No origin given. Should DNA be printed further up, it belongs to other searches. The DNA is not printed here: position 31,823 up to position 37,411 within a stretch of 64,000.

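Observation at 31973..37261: Giant 1,762-aa protein: a P-loop-less KaiC/RecA-like (DUF835-type) head on a ~1,530-residue proline- and cysteine-free coiled coil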

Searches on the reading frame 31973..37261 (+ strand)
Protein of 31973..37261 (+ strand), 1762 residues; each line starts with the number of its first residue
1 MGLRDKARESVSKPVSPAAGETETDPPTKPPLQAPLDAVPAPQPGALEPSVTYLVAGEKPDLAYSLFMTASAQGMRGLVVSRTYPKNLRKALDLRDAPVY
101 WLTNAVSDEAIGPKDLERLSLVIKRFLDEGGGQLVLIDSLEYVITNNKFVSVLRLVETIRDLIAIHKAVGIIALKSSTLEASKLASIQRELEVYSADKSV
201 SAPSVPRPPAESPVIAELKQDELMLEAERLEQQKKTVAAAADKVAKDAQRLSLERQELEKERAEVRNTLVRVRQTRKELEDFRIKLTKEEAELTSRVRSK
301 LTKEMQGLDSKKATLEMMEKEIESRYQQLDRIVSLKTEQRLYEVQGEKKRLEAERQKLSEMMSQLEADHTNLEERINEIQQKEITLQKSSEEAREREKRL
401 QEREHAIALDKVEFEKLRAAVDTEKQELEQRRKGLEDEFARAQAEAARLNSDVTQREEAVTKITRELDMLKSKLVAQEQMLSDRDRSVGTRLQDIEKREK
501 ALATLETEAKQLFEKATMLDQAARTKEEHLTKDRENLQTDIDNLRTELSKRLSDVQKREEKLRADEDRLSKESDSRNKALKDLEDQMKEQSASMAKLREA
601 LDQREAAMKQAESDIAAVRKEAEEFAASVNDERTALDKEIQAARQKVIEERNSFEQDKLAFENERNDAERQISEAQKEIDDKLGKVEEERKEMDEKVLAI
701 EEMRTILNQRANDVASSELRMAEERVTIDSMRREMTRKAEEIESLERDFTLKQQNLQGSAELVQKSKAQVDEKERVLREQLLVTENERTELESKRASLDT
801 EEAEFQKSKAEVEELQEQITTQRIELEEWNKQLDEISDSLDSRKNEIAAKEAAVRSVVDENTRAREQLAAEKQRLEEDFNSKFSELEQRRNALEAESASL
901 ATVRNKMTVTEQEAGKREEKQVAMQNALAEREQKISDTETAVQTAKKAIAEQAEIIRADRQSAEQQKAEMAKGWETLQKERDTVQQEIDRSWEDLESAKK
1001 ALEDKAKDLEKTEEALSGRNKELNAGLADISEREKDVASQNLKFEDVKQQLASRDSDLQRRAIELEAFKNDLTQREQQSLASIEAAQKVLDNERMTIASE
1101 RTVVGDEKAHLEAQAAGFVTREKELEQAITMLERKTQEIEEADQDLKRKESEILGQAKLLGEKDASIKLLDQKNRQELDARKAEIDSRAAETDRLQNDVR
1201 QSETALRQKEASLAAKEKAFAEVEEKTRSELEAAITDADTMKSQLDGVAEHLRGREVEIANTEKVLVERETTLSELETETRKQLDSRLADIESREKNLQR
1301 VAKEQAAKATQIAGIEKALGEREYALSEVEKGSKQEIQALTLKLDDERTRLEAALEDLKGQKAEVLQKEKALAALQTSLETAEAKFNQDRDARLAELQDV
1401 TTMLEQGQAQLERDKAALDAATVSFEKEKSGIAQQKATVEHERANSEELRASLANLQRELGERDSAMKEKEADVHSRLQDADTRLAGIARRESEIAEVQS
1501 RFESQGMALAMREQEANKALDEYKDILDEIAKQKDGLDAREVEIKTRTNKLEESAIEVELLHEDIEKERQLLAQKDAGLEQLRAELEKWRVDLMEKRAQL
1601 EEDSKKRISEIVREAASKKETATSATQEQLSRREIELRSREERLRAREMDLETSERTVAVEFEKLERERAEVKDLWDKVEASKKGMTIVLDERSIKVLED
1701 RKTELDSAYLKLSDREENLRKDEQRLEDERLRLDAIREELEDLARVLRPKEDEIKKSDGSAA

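Call 5: search_protein_families(library=pfam, proteins=[window:31973-37261:+], max_evalue=0.1)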
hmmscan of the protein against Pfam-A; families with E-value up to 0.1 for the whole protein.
window:31973-37261:+ (1762 aa): 2 families
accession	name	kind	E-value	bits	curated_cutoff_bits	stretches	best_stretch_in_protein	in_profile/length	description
PF05763.18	DUF835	-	6.7e-28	97.6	33.1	1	61-191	6-136/136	Protein of unknown function (DUF835)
PF01407.22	Gemini_AL3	-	0.051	13.9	24.1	0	84-143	49-110/119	Geminivirus AL3 protein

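Call 61: find_encoding_contigs(protein=window:31973-37261:+, flank=3000, max_places=4)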
Protein window:31973-37261:+ (1762 aa): no gene with exactly this product is on record in the collection.

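Call 80: search_protein_families(library=ncbifam, proteins=[window:31973-37261:+], max_evalue=0.01)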
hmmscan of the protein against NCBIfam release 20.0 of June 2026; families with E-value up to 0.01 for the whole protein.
window:31973-37261:+ (1762 aa): 6 families
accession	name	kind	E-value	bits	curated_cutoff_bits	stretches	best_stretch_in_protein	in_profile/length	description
TIGR02168.1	SMC_prok_B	equivalog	5.1e-22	77.5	567.35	5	494-792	673-962/1181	chromosome segregation protein SMC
NF045487.1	ASRP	equivalog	1.8e-20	73.1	300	3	960-1277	144-456/593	archaea-specific SMC-related protein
TIGR02169.1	SMC_prok_A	equivalog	7.2e-17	60.4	729.4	3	1287-1554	229-496/1165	chromosome segregation protein SMC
NF038350.1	taxis_HmpF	equivalog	2.1e-15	56.1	200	4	820-1024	92-298/553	pilus motility taxis protein HmpF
TIGR04523.1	Mplasa_alph_rch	subfamily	1.7e-12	46.1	270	2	763-1246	164-644/745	helix-rich protein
NF003034.1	PRK03918.1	equivalog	0.00059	17.9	700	0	337-856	198-712/878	DNA double-strand break repair ATPase Rad50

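Call 81: search_protein_families(library=padloc, proteins=[window:31973-37261:+], max_evalue=0.01)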
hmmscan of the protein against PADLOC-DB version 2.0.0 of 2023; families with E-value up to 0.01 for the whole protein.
window:31973-37261:+ (1762 aa): 4 families
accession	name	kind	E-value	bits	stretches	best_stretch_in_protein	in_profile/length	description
PDLC00582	JetC3|JetC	-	4.1e-06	22.9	1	785-1151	787-1148/1472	DUF3584 domain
PDLC00551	JetC2|JetC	-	5e-06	22.6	0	983-1281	745-1039/1365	DUF3584 domain; MukB-like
PDLC00581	JetC3|JetC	-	0.00019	17.4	1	370-743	743-1114/1473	DUF3584 domain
PDLC00583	JetC3|JetC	-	0.0002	17.3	1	424-550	508-633/1471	DUF3584 domain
